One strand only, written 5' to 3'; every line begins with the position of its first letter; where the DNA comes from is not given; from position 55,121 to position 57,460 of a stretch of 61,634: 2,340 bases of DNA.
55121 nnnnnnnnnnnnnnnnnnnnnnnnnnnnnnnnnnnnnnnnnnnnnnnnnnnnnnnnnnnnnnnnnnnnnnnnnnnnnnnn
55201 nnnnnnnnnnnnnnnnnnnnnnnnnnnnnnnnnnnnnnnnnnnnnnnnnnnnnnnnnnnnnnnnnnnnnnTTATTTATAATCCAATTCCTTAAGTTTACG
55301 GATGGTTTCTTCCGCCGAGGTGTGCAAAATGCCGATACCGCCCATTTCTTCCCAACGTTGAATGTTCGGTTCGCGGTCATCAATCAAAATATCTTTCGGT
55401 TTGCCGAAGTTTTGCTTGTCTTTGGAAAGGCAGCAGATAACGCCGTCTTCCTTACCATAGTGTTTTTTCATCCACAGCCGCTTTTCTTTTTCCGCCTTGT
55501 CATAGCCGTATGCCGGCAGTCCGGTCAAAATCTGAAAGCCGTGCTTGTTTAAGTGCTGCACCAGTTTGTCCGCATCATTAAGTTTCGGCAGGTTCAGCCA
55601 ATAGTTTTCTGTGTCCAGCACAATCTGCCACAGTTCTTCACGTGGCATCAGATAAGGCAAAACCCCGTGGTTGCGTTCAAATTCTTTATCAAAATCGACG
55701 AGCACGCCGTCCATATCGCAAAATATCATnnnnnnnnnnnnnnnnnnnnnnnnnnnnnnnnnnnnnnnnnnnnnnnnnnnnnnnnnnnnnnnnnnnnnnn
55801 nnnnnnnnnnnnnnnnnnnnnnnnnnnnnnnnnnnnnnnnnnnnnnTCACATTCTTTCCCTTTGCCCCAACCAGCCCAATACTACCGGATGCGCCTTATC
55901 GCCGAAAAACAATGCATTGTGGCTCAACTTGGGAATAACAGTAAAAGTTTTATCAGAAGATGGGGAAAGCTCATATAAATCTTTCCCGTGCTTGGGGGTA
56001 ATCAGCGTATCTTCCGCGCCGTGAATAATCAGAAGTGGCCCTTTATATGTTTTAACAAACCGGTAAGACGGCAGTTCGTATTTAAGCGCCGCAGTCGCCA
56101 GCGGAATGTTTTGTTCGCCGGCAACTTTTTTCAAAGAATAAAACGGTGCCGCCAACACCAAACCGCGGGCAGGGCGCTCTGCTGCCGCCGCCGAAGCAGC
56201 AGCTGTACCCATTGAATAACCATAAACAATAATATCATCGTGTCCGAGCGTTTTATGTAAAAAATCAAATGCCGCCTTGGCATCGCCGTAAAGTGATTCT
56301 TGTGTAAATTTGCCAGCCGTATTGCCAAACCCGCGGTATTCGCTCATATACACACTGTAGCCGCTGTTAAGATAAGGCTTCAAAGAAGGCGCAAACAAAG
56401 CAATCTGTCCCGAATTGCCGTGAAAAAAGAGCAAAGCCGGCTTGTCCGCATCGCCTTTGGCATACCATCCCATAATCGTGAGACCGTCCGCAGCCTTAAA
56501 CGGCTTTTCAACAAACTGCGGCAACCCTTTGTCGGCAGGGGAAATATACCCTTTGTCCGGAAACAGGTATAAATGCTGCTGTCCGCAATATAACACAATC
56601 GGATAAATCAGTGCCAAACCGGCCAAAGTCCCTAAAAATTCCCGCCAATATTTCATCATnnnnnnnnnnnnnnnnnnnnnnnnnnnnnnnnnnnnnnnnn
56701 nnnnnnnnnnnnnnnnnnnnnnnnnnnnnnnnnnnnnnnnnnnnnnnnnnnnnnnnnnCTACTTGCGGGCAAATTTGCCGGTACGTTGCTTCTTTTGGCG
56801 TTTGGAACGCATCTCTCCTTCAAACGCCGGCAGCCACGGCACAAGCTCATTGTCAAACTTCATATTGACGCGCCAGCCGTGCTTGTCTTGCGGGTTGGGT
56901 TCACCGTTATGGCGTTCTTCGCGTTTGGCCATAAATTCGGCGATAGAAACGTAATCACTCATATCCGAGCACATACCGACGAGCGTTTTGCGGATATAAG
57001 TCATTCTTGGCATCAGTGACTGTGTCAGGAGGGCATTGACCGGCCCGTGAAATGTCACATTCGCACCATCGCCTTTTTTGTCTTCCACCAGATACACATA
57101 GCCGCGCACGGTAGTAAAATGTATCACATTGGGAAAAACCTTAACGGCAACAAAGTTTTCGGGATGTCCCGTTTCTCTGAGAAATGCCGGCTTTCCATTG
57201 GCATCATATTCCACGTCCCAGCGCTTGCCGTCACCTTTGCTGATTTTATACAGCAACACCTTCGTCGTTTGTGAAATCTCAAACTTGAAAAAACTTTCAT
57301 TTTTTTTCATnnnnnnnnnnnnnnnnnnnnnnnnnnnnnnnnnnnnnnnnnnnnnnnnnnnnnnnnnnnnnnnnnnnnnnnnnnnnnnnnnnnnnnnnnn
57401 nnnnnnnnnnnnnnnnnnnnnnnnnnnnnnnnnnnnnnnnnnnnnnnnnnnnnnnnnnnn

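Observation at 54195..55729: Translationally coupled HAD 5'-nucleotidase + zeta-toxin-like kinase: possible kinase/phosphatase toxin-antidote or nucleotide-targeting module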

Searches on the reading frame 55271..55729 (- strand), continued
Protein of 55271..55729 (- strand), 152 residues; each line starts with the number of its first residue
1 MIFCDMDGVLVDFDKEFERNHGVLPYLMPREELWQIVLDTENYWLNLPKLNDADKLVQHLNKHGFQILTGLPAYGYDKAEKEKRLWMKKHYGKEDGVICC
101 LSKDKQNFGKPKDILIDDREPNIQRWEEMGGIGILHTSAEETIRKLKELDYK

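Call 41: fold_search(model_id=the predicted structure, library=pdb)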
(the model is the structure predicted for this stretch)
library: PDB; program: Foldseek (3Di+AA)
matches with E <= 10: 603; with E <= 0.001: 17
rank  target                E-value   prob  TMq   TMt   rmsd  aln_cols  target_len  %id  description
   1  1q92                  2.6e-06  1.00  0.65  0.52   4.2       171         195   21  Crystal structure of human mitochondrial deoxyribonucleotidase in complex with the inhibitor PMcP-U (released 2004-04-20)
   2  4mwo                  3.6e-06  1.00  0.64  0.52   4.3       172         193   21  Crystal structure of human mitochondrial 5'(3')-deoxyribonucleotidase in complex with the inhibitor CPB-T (released 2014-09-10)
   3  3bwv_B                3.6e-06  1.00  0.63  0.58   5.7       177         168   18  Crystal structure of deoxyribonucleotidase-like protein (NP_764060.1) from Staphylococcus epidermidis ATCC 12228 at 1. (released 2008-01-22)
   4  2go7_B                1.1e-04  1.00  0.53  0.42   6.2       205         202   15  CRYSTAL STRUCTURE OF A HYDROLASE FROM HALOACID DEHALOGENASE-LIKE FAMILY (SP_2064) FROM STREPTOCOCCUS PNEUMONIAE TIGR4  (released 2006-05-23)
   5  3e58_B                2.2e-04  1.00  0.44  0.35   6.6       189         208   16  Crystal structure of putative beta-phosphoglucomutase from Streptococcus thermophilus (released 2008-08-26)
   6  2fi1                  2.3e-04  1.00  0.53  0.45   7.3       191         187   11  The crystal structure of a hydrolase from Streptococcus pneumoniae TIGR4 (released 2006-02-07)
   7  2fpr_B                2.8e-04  1.00  0.52  0.49   5.2       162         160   18  Crystal structure the N-terminal domain of E. coli HisB. Apo Mg model. (released 2006-09-05)
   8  3cnh_A                3.1e-04  1.00  0.55  0.44   8.1       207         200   14  Crystal structure of predicted hydrolase of haloacid dehalogenase-like superfamily (NP_295428.1) from Deinococcus radi (released 2008-04-08)
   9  2fps_B                4.0e-04  1.00  0.52  0.49   5.1       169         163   17  Crystal structure of the N-terminal domain of E.coli HisB- Apo Ca model. (released 2006-09-05)
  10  2go7_A                5.2e-04  1.00  0.53  0.42   6.1       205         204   15  CRYSTAL STRUCTURE OF A HYDROLASE FROM HALOACID DEHALOGENASE-LIKE FAMILY (SP_2064) FROM STREPTOCOCCUS PNEUMONIAE TIGR4  (released 2006-05-23)
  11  2fps_A                5.5e-04  1.00  0.50  0.48   6.2       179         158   16  Crystal structure of the N-terminal domain of E.coli HisB- Apo Ca model. (released 2006-09-05)
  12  8pne                  5.5e-04  1.00  0.47  0.39   7.0       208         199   11  E.coli YihX Wild Type Apo (released 2024-07-10)
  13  8pno_A                6.3e-04  1.00  0.47  0.38   7.2       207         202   10  The MgF3(H2O) transition state analog complex of E. coli YihX (released 2024-07-10)
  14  3cnh_B                6.7e-04  1.00  0.60  0.48   5.8       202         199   14  Crystal structure of predicted hydrolase of haloacid dehalogenase-like superfamily (NP_295428.1) from Deinococcus radi (released 2008-04-08)
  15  2go7_C                8.1e-04  1.00  0.50  0.40   5.9       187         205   16  CRYSTAL STRUCTURE OF A HYDROLASE FROM HALOACID DEHALOGENASE-LIKE FAMILY (SP_2064) FROM STREPTOCOCCUS PNEUMONIAE TIGR4  (released 2006-05-23)
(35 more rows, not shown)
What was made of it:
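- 55271..55729 (-): NT5C-type HAD phosphatase gene (152 aa). Motif I is D5-x-D7, motif II T69, motif III K105, motif IV D117-D118. The stop codon TAA lies at 55273-55271. Top Foldseek hits are mdN 1q92 and 3bwv (call 41).
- On NT5C 5'(3')-deoxyribonucleotidase (PF06941): The top Foldseek hits are 1q92 and 4mwo (mdN) and 3bwv, with TMq 0.63-0.65 (call 41).
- On Polynucleotide kinase-phosphatase (PNKP): The HAD is closest to NT5C, while HisB-N and GmhB-type folds rank lower (call 41).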

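Call 56: search_dna_similar(query=window:55271-55729:-, collection=phages, mode=protein, max_evalue=0.001, max_rows=20)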
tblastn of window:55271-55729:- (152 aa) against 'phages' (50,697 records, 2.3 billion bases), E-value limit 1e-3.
Records with a match: 286; places in all: 290; records where one place covers at least 80% of the query: 277.
Best place of each record, by identity: <60% 286.
By first word of the organism name: Klebsiella 114; Caulobacter 39; Enterobacter 20; Cronobacter 16; Citrobacter 12; Sinorhizobium 11; Escherichia 9; Agrobacterium 8; Xanthomonas 7; Erwinia 6; and 20 more.
By host as written in the record: Klebsiella pneumoniae 54; Caulobacter vibrioides CB15 20; - 19; Sinorhizobium meliloti 10; Cronobacter sakazakii 9; Klebsiella sp. M5a1 9; Enterobacter cloacae 7; Caulobacter vibrioides 6; and 86 more.
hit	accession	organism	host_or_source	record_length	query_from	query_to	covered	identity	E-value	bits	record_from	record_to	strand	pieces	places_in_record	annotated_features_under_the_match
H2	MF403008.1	Agrobacterium phage Atu_ph07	Agrobacterium tumefaciens C58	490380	2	151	99%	45.7%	1e-32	126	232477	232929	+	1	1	hypothetical protein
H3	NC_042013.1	Agrobacterium phage Atu_ph07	Agrobacterium tumefaciens C58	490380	2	151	99%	45.7%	1e-32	126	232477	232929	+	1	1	5'-3' deoxyribonucleotidase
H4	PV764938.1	Sinorhizobium phage Phosso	Sinohrizobium meliloti NRRL L-50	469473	2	149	97%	44.3%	9e-33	127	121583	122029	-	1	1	hypothetical protein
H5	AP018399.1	Xanthomonas phage XacN1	Xanthomonas citri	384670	2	149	97%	39.4%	9e-24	101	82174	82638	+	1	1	5' nucleotidase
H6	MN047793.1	Xanthomonas phage Xoo-sp13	Xanthomonas oryzae pv. oryzae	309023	2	149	97%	36.9%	8e-20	90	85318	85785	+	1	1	5' nucleotidase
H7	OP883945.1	Stenotrophomonas phage CM1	Stenotrophomonas maltophilia SRM01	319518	2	147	96%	36.5%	5e-16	79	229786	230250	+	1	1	record has no annotation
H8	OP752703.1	Stenotrophomonas phage RAS14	Stenotrophomonas maltophilia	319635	2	147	96%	36.5%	5e-16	79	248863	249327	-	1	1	hypothetical protein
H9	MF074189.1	Sinorhizobium phage phiM5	Sinorhizobium meliloti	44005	2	151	99%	35.2%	5e-21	94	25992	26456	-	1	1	5' nucleotidase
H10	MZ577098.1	Methylophilales phage Melnitz-3 EXVC039M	Methylophilales_sp._H5P1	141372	2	152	99%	33.5%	5e-18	85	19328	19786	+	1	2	hypothetical protein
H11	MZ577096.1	Methylophilales phage Melnitz-2 EXVC040M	Methylophilales_sp._H5P1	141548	2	152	99%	33.5%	5e-18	85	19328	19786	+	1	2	hypothetical protein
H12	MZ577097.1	Methylophilales phage Melnitz EXVC044M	Methylophilales_sp._H5P1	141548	2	152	99%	33.5%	5e-18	85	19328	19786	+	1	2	hypothetical protein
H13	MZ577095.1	Methylophilales phage Melnitz-1 EXVC043M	Methylophilales_sp._H5P1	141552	2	152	99%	33.5%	5e-18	85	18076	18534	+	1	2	hypothetical protein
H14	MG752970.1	Ralstonia phage RsoM2USA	Ralstonia solanacearum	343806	2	149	97%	33.1%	9e-15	76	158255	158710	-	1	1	hypothetical protein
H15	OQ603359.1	Erwinia phage Ep032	Erwinia sp. YA1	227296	1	148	97%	32.9%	3e-15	77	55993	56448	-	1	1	record has no annotation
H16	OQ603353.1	Xanthomonas phage Ep026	Xanthomonas sp. Q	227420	1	148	97%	32.9%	3e-15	77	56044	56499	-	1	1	record has no annotation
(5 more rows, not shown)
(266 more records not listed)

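Call 57: get_annotated_region(hit=H3, flank=4000)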
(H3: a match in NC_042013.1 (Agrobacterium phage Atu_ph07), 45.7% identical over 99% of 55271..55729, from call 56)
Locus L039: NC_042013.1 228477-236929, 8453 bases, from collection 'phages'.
description: Agrobacterium phage Atu_ph07, complete genome.
organism: Agrobacterium phage Atu_ph07 (NCBI taxid 2024264)
taxonomy: Viruses; Duplodnaviria; Heunggongvirae; Uroviricota; Caudoviricetes; Polybotosvirus; Polybotosvirus Atuph07
host: Agrobacterium tumefaciens C58; source: -; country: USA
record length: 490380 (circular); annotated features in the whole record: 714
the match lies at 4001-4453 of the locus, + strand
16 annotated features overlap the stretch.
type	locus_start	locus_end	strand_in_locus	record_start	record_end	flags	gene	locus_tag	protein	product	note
CDS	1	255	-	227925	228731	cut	-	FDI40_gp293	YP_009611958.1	chaperone protein DnaJ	-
CDS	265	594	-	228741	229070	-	-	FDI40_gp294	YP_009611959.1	hypothetical protein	-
CDS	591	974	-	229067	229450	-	-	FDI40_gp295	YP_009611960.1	hypothetical protein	-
CDS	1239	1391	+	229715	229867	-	-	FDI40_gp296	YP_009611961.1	hypothetical protein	-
CDS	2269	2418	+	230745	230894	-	-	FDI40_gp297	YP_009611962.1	hypothetical protein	-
CDS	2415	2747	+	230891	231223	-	-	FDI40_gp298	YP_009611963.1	hypothetical protein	-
CDS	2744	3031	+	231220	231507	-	-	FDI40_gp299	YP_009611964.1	hypothetical protein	-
CDS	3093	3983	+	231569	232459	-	-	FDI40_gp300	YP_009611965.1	hypothetical protein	-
CDS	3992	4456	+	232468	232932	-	-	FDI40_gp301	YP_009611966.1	5'-3' deoxyribonucleotidase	-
CDS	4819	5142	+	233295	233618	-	-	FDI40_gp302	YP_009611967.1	hypothetical protein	-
CDS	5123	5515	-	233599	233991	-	-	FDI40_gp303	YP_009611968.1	MutT/NUDIX hydrolase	-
CDS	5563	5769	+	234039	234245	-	-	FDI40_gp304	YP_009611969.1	hypothetical protein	-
CDS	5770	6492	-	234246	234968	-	-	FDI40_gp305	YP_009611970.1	virion structural protein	-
CDS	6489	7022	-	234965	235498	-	-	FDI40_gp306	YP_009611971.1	virion structural protein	-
CDS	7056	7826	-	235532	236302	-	-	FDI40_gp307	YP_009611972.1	hypothetical protein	-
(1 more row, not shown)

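Call 58: get_annotated_region(hit=H9, flank=4000)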
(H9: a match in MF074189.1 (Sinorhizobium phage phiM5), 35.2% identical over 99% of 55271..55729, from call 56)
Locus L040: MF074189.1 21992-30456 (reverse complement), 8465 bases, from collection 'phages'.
description: Sinorhizobium phage phiM5, complete genome.
organism: Sinorhizobium phage phiM5 (NCBI taxid 2005789)
taxonomy: Viruses; Duplodnaviria; Heunggongvirae; Uroviricota; Caudoviricetes
host: Sinorhizobium meliloti; source: -; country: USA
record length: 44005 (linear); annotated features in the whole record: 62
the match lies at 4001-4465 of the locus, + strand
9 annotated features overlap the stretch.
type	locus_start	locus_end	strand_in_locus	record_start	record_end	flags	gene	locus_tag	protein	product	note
CDS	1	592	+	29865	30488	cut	-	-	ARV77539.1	hypothetical protein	Sm_phiM5_40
CDS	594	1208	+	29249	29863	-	-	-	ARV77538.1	hypothetical protein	Sm_phiM5_39; DUF2815 domain protein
CDS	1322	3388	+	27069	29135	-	-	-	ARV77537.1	DNA polymerase A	Sm_phiM5_38; detected in phage particle proteome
CDS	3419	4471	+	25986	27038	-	-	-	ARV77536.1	5' nucleotidase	Sm_phiM5_37; 5' nucleotidase, deoxy (Pyrimidine), cytosolic type C protein (NT5C)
CDS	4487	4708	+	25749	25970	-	-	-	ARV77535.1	hypothetical protein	Sm_phiM5_36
CDS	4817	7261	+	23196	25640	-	-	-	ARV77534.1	Bifunctional DNA primase/polymerase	Sm_phiM5_35; Bifunctional DNA primase/polymerase pfam09250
CDS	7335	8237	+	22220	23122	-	-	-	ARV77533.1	integrase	Sm_phiM5_34; integrase INT_ICEBs1_C_like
CDS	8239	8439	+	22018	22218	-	-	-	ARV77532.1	hypothetical protein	Sm_phiM5_33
CDS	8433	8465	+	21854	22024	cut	-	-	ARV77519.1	hypothetical protein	Sm_phiM5_32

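Call 60: search_protein_families(library=pfam, proteins=[L040:3419-4471:+, L039:3093-3983:+, L039:3992-4456:+], max_evalue=0.01)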
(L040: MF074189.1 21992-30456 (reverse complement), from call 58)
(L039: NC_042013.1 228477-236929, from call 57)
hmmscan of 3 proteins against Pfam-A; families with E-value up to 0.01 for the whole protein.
L040:3419-4471:+ (350 aa): 3 families
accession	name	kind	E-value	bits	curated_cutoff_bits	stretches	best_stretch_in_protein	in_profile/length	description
PF18909.5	dGTP_diPhyd_N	-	4.2e-24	84.8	27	1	42-140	2-99/99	dATP/dGTP diphosphohydrolase, N-terminal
PF06941.18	NT5C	-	9.5e-05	22.8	24.8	1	195-336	4-154/180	5' nucleotidase, deoxy (Pyrimidine), cytosolic type C protein (NT5C)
PF15881.10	DUF4734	-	0.00067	20.2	25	1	278-313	42-77/91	Domain of unknown function (DUF4734)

L039:3093-3983:+ (296 aa): 0 families

L039:3992-4456:+ (154 aa): 1 family
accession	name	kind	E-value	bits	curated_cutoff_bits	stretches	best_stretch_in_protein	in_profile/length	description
PF06941.18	NT5C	-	5.8e-06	26.7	24.8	1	66-130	84-144/180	5' nucleotidase, deoxy (Pyrimidine), cytosolic type C protein (NT5C)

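Call 61: search_protein_families(library=phrogs, proteins=[window:55271-55729:-], max_evalue=0.001)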
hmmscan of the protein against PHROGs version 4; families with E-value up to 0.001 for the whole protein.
window:55271-55729:- (152 aa): 2 families
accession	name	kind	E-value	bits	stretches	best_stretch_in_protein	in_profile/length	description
phrog_2643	-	moron, auxiliary metabolic gene and host takeover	4.2e-35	122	1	1-151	8-171/182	5'-3' deoxyribonucleotidase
phrog_420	-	unknown function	2.9e-19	70.6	1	1-147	15-186/267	unknown function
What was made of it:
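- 55271..55729 (-): PHROG 2643 '5'-3' deoxyribonucleotidase', E 4e-35 (call 61).
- In phage phiM5 it is fused to a dATP/dGTP diphosphohydrolase domain (calls 56, 60, 61).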

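Call 77: find_related_loci(query=A3, collection=metagenome_contigs, flank=3000)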
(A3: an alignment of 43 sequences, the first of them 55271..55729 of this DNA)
Query A3 (152 aa) in metagenome_contigs; peptide patterns used: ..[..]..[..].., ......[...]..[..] (x = any residue, [..] = any of these).
600 stretches matched a pattern (row limit reached: there are more); 290 encode a relative of the query (tblastn E <= 1e-3); the best 80 are kept; 80 distinct loci.
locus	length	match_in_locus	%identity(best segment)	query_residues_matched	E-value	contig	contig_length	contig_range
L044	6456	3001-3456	84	1-152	6e-87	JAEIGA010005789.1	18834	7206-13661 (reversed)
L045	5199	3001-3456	76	1-152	3e-79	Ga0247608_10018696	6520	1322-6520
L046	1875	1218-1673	74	1-152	4e-81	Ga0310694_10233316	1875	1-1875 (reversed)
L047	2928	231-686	74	1-152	8e-79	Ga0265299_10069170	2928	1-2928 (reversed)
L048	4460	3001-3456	74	1-152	2e-73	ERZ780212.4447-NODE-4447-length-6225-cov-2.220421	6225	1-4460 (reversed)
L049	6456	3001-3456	74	1-152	2e-73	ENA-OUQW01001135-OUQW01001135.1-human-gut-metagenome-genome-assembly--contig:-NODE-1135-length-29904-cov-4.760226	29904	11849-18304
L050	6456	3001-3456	74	1-152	2e-73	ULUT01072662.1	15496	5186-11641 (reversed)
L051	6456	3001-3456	74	1-152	2e-73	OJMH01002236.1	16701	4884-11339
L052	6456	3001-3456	74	1-152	2e-73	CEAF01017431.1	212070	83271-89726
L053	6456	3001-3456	74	1-152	2e-73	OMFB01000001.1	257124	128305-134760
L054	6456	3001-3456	73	1-152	7e-73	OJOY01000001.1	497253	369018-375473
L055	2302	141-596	70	1-152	2e-73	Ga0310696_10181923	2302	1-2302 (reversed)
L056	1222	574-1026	59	1-151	2e-60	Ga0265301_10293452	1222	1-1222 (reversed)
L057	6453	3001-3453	81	1-151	1e-83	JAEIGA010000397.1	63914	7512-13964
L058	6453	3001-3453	54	1-151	2e-55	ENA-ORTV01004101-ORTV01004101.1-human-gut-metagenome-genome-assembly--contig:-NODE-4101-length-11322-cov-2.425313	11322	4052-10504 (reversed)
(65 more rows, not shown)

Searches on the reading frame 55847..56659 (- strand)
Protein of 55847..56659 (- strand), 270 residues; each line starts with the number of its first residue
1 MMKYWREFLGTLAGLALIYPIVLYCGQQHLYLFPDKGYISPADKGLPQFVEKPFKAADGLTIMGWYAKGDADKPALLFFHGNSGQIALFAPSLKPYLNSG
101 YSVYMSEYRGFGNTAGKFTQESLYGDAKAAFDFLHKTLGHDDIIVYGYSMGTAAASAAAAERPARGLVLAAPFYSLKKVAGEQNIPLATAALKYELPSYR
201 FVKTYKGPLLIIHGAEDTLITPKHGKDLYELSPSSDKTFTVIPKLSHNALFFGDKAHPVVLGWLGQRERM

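Call 3: search_protein_families(library=pfam, proteins=[window:55847-56659:-], max_evalue=0.1)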
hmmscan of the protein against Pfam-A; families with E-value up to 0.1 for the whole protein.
window:55847-56659:- (270 aa): 12 families
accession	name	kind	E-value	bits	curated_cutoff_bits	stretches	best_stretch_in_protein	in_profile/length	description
PF12146.15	Hydrolase_4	-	5.9e-24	85.1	27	2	73-179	4-117/239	Serine aminopeptidase, S33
PF00561.26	Abhydrolase_1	-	1.4e-18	67.9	25.8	2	74-172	1-102/245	alpha/beta hydrolase fold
PF12697.13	Abhydrolase_6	-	4.3e-08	34.5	26.3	1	76-190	1-103/217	Alpha/beta hydrolase family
PF20434.5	BD-FAE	-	1.4e-05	25.1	26.8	1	199-230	182-213/215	BD-FAE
PF03583.20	LIP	-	5.9e-05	23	23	1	92-162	18-92/286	Secretory lipase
PF00326.27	Peptidase_S9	-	6.7e-05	22.9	22.6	1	98-230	12-168/213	Prolyl oligopeptidase family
PF01738.24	DLH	-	0.0018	18.3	21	1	120-230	74-167/217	Dienelactone hydrolase family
PF03959.19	FSH1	-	0.0036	17.5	21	1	124-235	82-189/211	Serine hydrolase (FSH1)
PF02230.22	Abhydrolase_2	-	0.011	16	23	0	136-247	100-199/217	Phospholipase/Carboxylesterase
PF02129.25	Peptidase_S15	-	0.012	15.8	23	0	91-172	46-125/262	X-Pro dipeptidyl-peptidase (S15 family)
PF20408.4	Abhydrolase_11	-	0.02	15.1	27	1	140-180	75-116/193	Alpha/beta hydrolase domain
PF12695.13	Abhydrolase_5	-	0.078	13.2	27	0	76-175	2-92/164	Alpha/beta hydrolase family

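Call 5: search_protein_families(library=ncbifam, proteins=[window:55847-56659:-], max_evalue=0.1)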
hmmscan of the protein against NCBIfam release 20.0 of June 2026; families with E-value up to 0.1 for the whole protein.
window:55847-56659:- (270 aa): 21 families
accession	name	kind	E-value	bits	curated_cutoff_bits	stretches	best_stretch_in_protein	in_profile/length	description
NF047920.1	lactonase_UilS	equivalog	1.6e-10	41.2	400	2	59-164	10-121/285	UilS family quorum-quenching N-acyl-homoserine lactonase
NF011457.0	PRK14875.1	equivalog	1.5e-07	30.8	307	1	64-165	123-222/372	acetoin dehydrogenase dihydrolipoyllysine-residue acetyltransferase subunit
TIGR01738.1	bioH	equivalog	1.5e-06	28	206.95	1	74-175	5-101/245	pimeloyl-ACP methyl ester esterase BioH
NF050089.1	i_nPHAscl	equivalog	2e-06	27.1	300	1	66-164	11-107/288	intracellular short-chain-length polyhydroxyalkanoate depolymerase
TIGR03695.1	menH_SHCHC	equivalog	1.3e-05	24.8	208.55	1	73-165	2-95/252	2-succinyl-6-hydroxy-2,4-cyclohexadiene-1-carboxylate synthase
NF051488.1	bifunc_PcaDC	exception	4.2e-05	22.8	390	1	67-166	6-103/375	bifunctional 3-oxoadipate enol-lactonase/4-carboxymuconolactone decarboxylase PcaDC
TIGR02427.1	protocat_pcaD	equivalog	0.0001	21.8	255.85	1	65-165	4-103/251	3-oxoadipate enol-lactonase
NF041096.1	esterase_EstD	equivalog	0.00052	19.2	600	1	121-181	221-283/421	esterase EstD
TIGR03100.1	hydr1_PEP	hypoth_equivalog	0.00059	19.2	168.45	1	98-182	55-137/274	hydrolase 1, exosortase A system-associated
TIGR03056.1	bchO_mg_che_rel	equivalog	0.0011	18.1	172.55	1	67-173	22-130/278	alpha/beta fold hydrolase BchO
NF008218.0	PRK10985.1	equivalog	0.0058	16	267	1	70-165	56-156/326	hydrolase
NF045632.1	hydroxlase_HsaD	equivalog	0.0076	15.2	400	1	63-172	24-137/290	4,5:9,10-diseco-3-hydroxy-5,9,17-trioxoandrosta-1(10),2-diene-4-oate hydrolase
NF058544.1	IVPilMotSglTMyx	equivalog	0.011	15.6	300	1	98-172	61-137/210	type IV pili motility protein SglT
NF042907.1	CPn0927_CPn0928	subfamily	0.018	13.9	200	1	107-161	172-229/357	CPn0927/CPn0928 family alpha/beta hydrolase fold protein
NF053684.1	esterase_mleBCA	exception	0.022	13.9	570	0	202-235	220-253/281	BCA family alpha/beta fold macrolide esterase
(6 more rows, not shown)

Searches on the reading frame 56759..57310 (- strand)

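Call 3: search_protein_families(library=pfam, proteins=[window:56759-57310:-], max_evalue=0.1)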
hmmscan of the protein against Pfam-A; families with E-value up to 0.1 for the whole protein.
window:56759-57310:- (183 aa): 0 families

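Call 5: search_protein_families(library=ncbifam, proteins=[window:56759-57310:-], max_evalue=0.1)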
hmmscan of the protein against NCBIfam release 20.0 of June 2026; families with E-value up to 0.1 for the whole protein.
window:56759-57310:- (183 aa): 1 family
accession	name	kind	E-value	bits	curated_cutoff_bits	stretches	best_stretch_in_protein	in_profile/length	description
TIGR03786.1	strep_pil_rpt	domain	0.021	15.1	31.85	0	63-87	4-28/70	streptococcal pilin isopeptide linkage domain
